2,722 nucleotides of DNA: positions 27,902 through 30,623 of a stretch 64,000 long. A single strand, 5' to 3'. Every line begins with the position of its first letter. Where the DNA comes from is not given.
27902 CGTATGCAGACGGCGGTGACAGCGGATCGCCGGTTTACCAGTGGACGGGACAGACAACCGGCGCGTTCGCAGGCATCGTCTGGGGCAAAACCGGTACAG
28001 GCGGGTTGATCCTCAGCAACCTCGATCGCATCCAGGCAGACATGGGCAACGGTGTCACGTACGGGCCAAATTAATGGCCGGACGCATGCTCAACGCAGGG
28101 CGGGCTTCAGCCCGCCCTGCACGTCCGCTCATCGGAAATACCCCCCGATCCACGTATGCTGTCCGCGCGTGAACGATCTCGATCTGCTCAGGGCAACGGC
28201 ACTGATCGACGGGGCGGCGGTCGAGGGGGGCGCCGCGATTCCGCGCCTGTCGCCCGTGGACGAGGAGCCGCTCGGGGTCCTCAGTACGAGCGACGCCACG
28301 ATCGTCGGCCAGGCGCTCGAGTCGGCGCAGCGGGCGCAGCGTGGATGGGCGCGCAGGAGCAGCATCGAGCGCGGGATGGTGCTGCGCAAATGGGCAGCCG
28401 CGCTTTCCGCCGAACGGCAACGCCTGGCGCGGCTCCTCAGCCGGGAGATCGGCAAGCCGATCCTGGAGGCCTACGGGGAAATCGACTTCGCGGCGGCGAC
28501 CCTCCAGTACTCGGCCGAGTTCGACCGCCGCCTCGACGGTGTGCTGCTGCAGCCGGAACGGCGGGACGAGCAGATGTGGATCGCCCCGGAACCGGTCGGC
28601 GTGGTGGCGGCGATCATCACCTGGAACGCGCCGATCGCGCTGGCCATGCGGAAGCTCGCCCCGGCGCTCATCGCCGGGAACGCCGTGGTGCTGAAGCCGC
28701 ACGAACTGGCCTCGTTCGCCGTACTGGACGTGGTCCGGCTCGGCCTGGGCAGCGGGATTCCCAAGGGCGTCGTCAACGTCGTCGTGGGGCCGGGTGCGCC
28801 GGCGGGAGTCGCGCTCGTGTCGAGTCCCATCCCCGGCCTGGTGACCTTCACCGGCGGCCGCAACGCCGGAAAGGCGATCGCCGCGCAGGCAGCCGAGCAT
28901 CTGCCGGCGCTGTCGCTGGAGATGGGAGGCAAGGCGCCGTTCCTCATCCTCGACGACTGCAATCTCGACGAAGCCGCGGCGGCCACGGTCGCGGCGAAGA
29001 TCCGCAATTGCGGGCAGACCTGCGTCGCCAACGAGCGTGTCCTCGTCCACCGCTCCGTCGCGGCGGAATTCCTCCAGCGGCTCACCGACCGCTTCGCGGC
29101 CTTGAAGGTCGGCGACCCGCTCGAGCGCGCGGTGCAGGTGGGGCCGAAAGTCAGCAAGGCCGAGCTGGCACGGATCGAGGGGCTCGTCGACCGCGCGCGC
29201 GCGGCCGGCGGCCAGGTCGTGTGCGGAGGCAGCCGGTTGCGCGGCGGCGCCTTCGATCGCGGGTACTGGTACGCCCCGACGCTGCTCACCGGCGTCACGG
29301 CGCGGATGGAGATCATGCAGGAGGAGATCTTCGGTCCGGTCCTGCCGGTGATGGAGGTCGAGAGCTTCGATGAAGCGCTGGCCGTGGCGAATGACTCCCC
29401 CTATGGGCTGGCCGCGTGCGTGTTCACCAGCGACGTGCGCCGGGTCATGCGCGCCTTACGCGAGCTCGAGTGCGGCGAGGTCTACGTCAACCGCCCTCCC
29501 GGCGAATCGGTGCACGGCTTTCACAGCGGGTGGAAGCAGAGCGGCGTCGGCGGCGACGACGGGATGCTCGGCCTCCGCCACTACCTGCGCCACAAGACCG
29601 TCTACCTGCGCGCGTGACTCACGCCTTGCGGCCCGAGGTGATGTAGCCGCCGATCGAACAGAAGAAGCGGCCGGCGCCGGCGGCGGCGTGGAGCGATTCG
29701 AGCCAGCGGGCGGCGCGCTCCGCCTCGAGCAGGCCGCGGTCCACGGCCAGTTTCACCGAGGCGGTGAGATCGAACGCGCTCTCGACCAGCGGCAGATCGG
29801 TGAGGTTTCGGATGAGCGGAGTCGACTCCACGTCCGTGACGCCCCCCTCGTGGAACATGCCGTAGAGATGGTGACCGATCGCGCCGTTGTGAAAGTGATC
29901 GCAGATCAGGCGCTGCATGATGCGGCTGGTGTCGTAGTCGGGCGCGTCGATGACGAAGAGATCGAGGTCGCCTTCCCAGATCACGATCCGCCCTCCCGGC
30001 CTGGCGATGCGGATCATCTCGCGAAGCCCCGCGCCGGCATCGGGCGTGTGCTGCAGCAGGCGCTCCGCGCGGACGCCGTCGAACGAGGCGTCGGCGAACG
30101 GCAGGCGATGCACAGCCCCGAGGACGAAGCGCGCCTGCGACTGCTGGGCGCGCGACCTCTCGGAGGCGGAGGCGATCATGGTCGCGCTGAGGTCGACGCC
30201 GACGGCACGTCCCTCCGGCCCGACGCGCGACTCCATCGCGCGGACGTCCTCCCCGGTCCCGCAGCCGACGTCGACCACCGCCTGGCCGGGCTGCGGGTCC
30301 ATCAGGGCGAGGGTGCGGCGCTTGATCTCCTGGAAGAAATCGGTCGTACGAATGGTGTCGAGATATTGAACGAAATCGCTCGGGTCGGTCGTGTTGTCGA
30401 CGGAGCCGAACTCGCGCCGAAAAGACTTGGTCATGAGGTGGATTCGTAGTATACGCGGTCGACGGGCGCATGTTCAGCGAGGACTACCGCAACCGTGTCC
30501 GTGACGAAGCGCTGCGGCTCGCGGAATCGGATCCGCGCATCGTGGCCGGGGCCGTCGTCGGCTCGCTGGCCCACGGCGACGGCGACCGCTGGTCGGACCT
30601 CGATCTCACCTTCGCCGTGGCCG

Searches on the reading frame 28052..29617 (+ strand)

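Call 46: search_protein_families(library=pfam, proteins=[window:28052-29617:+], max_evalue=0.001)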
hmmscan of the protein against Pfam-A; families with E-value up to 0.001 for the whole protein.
window:28052-29617:+ (521 aa): 1 family
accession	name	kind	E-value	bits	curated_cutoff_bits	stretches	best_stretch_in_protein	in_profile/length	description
PF00171.27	Aldedh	-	5e-147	490.6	23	1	62-517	8-461/461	Aldehyde dehydrogenase family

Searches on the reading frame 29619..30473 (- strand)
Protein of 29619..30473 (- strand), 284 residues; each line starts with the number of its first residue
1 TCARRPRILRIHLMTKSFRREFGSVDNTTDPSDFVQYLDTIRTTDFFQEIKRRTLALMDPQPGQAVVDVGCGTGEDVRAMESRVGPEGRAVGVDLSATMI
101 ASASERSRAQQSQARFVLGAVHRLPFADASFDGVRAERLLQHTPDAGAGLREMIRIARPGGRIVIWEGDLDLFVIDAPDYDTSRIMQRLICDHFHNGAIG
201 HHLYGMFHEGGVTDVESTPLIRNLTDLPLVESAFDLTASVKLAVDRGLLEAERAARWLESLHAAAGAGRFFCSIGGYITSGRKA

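Call 46: search_protein_families(library=pfam, proteins=[window:29619-30473:-], max_evalue=0.001)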
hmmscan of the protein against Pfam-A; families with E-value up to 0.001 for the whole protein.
window:29619-30473:- (284 aa): 9 families
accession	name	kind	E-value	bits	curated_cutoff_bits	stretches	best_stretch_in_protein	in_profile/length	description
PF08241.18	Methyltransf_11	-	5.9e-23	81.8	21.2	1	67-165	1-95/95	Methyltransferase domain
PF13649.12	Methyltransf_25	-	8.6e-23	81.3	27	1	66-161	1-97/97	Methyltransferase domain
PF13847.12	Methyltransf_31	-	3.1e-21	76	27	1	62-169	3-113/145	Methyltransferase domain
PF01209.24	Ubie_methyltran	-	3.3e-18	66.3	20.1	1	50-167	35-153/233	ubiE/COQ5 methyltransferase family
PF08242.18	Methyltransf_12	-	5.1e-14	53.2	30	1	67-163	1-98/98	Methyltransferase domain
PF13489.12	Methyltransf_23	-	5.9e-11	42.8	27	1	49-167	8-118/164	Methyltransferase domain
PF01135.25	PCMT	-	1.6e-05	25.2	20.3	1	55-113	66-124/210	Protein-L-isoaspartate(D-aspartate) O-methyltransferase (PCMT)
PF07021.18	MetW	-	0.00016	21.8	21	1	61-158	12-103/193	Methionine biosynthesis protein MetW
PF00891.24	Methyltransf_2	-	0.00032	20.5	22.3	1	29-167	31-166/210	O-methyltransferase domain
